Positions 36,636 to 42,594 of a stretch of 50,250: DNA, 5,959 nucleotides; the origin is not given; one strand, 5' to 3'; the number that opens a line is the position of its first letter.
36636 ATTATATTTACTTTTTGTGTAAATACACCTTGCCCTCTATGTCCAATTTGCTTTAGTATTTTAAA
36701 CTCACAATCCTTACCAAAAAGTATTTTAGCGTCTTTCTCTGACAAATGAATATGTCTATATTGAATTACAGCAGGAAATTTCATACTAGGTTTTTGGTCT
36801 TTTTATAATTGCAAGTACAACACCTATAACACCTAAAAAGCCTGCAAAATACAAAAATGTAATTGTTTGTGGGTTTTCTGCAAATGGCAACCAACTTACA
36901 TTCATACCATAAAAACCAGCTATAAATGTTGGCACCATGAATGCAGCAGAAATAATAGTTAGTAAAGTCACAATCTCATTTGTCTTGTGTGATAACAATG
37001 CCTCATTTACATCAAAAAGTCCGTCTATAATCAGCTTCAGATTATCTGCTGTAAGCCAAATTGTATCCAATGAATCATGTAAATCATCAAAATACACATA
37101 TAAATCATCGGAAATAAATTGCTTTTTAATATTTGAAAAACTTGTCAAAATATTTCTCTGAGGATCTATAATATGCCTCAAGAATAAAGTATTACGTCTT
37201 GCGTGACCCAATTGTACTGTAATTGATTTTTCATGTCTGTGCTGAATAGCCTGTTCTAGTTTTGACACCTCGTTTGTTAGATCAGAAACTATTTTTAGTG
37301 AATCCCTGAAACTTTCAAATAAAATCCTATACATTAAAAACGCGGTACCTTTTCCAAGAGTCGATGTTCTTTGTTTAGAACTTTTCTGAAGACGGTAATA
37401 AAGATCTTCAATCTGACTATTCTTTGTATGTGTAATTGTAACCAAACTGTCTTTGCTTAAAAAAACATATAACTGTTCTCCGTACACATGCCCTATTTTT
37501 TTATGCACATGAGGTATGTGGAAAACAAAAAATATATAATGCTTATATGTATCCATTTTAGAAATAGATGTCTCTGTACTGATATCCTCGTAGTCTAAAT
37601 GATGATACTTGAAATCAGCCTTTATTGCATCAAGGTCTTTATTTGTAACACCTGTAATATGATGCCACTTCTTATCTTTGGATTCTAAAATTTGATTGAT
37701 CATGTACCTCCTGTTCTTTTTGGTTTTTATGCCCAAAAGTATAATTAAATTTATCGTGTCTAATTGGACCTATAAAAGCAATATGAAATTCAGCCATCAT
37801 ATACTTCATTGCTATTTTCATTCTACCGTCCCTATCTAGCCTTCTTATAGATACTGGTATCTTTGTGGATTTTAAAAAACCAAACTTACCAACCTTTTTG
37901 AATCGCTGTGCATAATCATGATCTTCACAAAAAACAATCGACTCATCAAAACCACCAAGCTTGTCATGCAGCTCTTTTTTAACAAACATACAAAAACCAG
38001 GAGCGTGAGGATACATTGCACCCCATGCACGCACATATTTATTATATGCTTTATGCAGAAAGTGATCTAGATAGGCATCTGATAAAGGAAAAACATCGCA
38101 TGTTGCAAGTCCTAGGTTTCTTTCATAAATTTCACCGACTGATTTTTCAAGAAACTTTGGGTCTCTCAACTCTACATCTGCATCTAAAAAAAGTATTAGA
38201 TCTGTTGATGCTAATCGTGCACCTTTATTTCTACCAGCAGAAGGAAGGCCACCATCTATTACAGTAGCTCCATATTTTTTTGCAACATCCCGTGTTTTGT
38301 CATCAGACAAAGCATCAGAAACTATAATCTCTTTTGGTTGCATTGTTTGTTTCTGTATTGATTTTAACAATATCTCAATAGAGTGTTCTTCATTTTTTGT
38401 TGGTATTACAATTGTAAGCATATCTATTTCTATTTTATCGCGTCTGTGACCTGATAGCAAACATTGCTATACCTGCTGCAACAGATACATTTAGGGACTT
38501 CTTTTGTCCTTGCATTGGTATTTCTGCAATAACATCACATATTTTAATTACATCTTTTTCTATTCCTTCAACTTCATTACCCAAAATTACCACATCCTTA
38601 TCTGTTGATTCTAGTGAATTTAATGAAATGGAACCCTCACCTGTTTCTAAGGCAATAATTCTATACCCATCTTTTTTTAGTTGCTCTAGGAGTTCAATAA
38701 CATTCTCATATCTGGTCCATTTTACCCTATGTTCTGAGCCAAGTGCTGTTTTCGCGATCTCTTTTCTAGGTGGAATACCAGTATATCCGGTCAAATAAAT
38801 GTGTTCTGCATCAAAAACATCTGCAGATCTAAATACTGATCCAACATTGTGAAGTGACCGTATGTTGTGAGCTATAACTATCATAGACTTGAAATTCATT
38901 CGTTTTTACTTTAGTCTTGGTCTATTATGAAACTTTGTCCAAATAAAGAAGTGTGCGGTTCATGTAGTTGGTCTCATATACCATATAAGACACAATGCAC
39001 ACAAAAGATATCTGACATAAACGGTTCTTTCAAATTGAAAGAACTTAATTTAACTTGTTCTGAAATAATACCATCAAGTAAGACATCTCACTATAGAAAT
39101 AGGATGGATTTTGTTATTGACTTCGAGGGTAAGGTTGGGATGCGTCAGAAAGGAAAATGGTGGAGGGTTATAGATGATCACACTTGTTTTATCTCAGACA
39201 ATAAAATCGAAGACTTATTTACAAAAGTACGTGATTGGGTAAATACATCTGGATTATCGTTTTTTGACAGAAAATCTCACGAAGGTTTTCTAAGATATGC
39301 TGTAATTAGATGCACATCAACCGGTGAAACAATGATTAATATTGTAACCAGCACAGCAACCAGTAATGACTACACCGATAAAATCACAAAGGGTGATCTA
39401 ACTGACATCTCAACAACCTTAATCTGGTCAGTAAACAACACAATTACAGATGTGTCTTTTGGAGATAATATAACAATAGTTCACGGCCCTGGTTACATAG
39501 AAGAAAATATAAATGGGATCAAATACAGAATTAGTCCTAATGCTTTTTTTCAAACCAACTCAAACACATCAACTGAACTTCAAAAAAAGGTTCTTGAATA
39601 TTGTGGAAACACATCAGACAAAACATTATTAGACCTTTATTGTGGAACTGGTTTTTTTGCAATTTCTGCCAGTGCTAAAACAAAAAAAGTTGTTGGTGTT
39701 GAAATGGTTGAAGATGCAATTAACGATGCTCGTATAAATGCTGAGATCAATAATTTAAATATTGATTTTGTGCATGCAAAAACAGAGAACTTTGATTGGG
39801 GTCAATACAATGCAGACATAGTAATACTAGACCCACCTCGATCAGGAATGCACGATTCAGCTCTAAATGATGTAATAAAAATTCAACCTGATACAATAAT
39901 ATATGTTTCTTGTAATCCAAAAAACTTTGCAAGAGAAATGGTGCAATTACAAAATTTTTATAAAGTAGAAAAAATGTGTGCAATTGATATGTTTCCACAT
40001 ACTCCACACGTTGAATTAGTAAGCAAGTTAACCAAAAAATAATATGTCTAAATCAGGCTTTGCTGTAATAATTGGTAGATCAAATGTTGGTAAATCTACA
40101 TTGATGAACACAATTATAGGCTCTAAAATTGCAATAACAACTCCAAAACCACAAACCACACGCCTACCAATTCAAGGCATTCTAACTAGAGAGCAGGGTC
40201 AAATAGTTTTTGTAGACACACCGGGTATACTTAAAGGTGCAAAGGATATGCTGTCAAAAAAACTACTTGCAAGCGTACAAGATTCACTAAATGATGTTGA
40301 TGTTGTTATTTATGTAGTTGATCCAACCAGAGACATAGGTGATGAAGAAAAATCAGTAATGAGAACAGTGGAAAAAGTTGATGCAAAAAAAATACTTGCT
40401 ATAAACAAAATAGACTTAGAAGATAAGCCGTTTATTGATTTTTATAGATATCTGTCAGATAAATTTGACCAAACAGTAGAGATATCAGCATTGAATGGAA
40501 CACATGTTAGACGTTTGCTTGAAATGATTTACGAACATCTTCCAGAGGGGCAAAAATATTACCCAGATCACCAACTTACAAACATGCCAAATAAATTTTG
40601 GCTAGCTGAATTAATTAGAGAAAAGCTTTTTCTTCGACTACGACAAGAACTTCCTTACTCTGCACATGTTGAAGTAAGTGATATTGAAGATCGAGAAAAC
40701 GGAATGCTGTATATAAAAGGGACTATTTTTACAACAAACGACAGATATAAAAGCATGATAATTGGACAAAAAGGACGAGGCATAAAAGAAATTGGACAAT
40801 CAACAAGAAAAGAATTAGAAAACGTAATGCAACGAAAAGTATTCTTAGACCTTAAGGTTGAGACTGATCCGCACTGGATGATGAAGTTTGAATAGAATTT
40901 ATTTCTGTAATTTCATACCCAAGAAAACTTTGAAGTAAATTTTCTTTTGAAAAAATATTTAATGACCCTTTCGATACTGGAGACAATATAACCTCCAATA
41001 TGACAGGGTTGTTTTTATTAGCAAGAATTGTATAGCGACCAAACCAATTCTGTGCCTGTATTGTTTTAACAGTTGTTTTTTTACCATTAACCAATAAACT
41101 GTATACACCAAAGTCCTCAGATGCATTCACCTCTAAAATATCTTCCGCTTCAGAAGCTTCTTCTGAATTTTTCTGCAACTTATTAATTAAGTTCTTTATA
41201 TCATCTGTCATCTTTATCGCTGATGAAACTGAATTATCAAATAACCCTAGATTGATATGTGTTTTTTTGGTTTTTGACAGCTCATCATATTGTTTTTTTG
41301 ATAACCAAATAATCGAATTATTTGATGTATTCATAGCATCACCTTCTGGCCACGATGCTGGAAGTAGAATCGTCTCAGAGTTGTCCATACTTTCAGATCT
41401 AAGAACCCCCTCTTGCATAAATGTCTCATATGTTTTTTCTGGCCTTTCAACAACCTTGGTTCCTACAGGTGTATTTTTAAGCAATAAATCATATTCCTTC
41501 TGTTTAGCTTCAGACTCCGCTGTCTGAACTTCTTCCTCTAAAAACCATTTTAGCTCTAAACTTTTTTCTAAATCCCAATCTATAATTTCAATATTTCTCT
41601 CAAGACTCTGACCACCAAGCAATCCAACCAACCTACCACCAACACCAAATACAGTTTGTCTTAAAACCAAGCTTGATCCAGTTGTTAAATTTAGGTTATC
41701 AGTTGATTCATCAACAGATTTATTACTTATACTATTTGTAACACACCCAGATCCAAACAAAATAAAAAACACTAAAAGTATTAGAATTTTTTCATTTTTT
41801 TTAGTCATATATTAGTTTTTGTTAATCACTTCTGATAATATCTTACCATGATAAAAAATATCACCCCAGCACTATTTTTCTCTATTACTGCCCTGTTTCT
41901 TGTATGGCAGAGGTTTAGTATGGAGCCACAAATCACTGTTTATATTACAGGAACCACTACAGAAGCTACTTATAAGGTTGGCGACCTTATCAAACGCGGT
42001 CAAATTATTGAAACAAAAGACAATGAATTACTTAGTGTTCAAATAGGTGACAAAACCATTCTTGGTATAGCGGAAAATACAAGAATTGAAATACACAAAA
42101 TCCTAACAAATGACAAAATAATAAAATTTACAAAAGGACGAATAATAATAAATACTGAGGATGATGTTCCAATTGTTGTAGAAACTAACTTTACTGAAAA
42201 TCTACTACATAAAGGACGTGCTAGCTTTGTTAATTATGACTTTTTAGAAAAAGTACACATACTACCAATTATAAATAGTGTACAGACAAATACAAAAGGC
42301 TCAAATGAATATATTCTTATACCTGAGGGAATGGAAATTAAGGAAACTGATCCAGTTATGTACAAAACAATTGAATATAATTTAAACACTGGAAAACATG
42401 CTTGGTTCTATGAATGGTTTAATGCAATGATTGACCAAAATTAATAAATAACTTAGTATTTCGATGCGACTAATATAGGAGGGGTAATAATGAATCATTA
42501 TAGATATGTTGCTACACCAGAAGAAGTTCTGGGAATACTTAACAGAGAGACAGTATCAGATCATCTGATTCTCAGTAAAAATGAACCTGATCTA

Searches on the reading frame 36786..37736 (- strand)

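Call 57: search_protein_families(library=ncbifam, proteins=[window:36786-37736:-], max_evalue=0.00001)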
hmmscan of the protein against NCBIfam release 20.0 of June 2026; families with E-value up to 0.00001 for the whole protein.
window:36786-37736:- (316 aa): 2 families
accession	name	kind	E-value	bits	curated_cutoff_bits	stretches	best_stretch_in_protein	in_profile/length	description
TIGR00383.1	corA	equivalog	1.1e-37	130.2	200.75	1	7-306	14-302/320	magnesium/cobalt transporter CorA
NF007092.0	PRK09546.1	equivalog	2.2e-08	33.6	292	1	91-313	109-323/327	zinc transporter ZntB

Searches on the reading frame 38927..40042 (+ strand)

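Call 57: search_protein_families(library=ncbifam, proteins=[window:38927-40042:+], max_evalue=0.00001)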
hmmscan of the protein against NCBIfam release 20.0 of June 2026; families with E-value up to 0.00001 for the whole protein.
window:38927-40042:+ (371 aa): 15 families
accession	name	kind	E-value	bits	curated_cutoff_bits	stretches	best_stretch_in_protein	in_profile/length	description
TIGR00479.1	rumA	equivalog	6.2e-75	252.7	183.55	1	4-363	58-432/432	23S rRNA (uracil(1939)-C(5))-methyltransferase RlmD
NF002910.0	PRK03522.2-3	equivalog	1.1e-49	169.5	558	1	8-370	9-382/383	23S rRNA (uracil(747)-C(5))-methyltransferase RlmC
NF009639.0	PRK13168.1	equivalog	6.2e-45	153.9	458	1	3-367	80-442/446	23S rRNA (uracil(1939)-C(5))-methyltransferase RlmD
NF002909.0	PRK03522.2-1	equivalog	1.4e-43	149.5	553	1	7-369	8-372/374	23S rRNA (uracil(747)-C(5))-methyltransferase RlmC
TIGR02085.1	meth_trns_rumB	equivalog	1.6e-41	142.6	429.5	1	7-369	7-373/374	23S rRNA (uracil(747)-C(5))-methyltransferase RlmC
TIGR02143.1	trmA_only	equivalog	7.7e-30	104.1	334.65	1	23-369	5-350/352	tRNA (uridine(54)-C5)-methyltransferase TrmA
NF002913.0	PRK03522.2-6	equivalog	4.2e-26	92.1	537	2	72-269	14-214/342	23S rRNA (uracil(747)-C(5))-methyltransferase RlmC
NF011529.0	PRK14968.1-3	equivalog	1.4e-10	40.9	162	1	223-305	27-108/198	putative methyltransferase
TIGR03534.1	RF_mod_PrmC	equivalog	3.3e-09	36.6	199.1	1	217-323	75-186/253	peptide chain release factor N(5)-glutamine methyltransferase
TIGR01983.1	UbiG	equivalog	1.4e-08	34.3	102.95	1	216-300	41-121/228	bifunctional 2-polyprenyl-6-hydroxyphenol methylase/3-demethylubiquinol 3-O-methyltransferase UbiG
TIGR00537.1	hemK_rel_arch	hypoth_equivalog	5.3e-08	32.8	87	1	230-309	19-96/179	HemK2/MTQ2 family protein methyltransferase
TIGR00406.1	prmA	equivalog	1e-07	31.7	183.15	1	171-300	101-230/288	50S ribosomal protein L11 methyltransferase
TIGR02021.1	BchM-ChlM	equivalog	3.7e-06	26.5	158.9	1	217-356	39-184/218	magnesium protoporphyrin IX methyltransferase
NF053718.1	23SC1962Mtase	equivalog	4e-06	25.8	575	1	229-305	209-290/383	23S rRNA (cytosine(1962)-C(5))-methyltransferase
NF001785.0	PRK00517.2-2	equivalog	6.2e-06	25.6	188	1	166-288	85-205/282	50S ribosomal protein L11 methyltransferase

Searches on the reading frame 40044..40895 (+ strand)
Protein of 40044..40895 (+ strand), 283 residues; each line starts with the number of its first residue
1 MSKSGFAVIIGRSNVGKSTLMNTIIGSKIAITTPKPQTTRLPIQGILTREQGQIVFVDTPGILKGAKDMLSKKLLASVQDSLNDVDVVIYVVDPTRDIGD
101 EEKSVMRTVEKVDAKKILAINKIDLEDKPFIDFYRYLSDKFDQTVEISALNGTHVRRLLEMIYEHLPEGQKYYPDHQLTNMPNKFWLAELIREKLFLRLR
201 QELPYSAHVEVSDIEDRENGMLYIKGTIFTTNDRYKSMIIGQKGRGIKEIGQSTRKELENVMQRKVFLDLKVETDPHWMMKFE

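Call 84: search_protein_families(library=pfam, proteins=[window:40044-40895:+], max_evalue=0.001)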
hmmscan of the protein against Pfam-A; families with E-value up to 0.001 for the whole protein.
window:40044-40895:+ (283 aa): 8 families
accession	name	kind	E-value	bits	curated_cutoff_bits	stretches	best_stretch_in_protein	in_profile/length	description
PF01926.29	MMR_HSR1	-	3.3e-25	88.8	21.9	1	8-122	3-113/113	50S ribosome-binding GTPase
PF00009.33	GTP_EFTU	-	1.9e-12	47.6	26.5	1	50-167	67-187/188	Elongation factor Tu GTP binding domain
PF07650.23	KH_2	-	2.9e-12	46.7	22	1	202-276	1-75/78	KH domain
PF04548.22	AIG1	-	2.3e-11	43.8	27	1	8-119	4-117/212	AIG1 family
PF00350.29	Dynamin_N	-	1.9e-09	38.2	27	2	8-40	2-34/168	Dynamin family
PF02421.24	FeoB_N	-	1.1e-08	35.2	27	1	8-161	4-155/156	Ferrous iron transport protein B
PF03193.22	RsgA_GTPase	-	6.6e-05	23.2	30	0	5-33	107-136/174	RsgA GTPase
PF16897.10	MMR_HSR1_Xtn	-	0.00097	19.5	35.2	0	115-166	57-104/106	C-terminal region of MMR_HSR1 domain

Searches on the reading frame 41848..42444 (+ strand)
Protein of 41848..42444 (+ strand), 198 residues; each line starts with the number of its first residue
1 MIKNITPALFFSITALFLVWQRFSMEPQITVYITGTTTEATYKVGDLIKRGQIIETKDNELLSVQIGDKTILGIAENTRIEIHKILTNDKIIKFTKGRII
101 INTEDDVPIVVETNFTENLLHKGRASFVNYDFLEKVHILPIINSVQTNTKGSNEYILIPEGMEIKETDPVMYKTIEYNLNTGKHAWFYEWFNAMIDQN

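Call 84: search_protein_families(library=pfam, proteins=[window:41848-42444:+], max_evalue=0.001)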
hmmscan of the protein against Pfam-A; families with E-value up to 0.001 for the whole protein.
window:41848-42444:+ (198 aa): 1 family
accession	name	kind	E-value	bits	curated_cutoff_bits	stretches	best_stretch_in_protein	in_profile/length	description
PF04773.18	FecR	-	0.00043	21.1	24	1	54-115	3-68/97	FecR protein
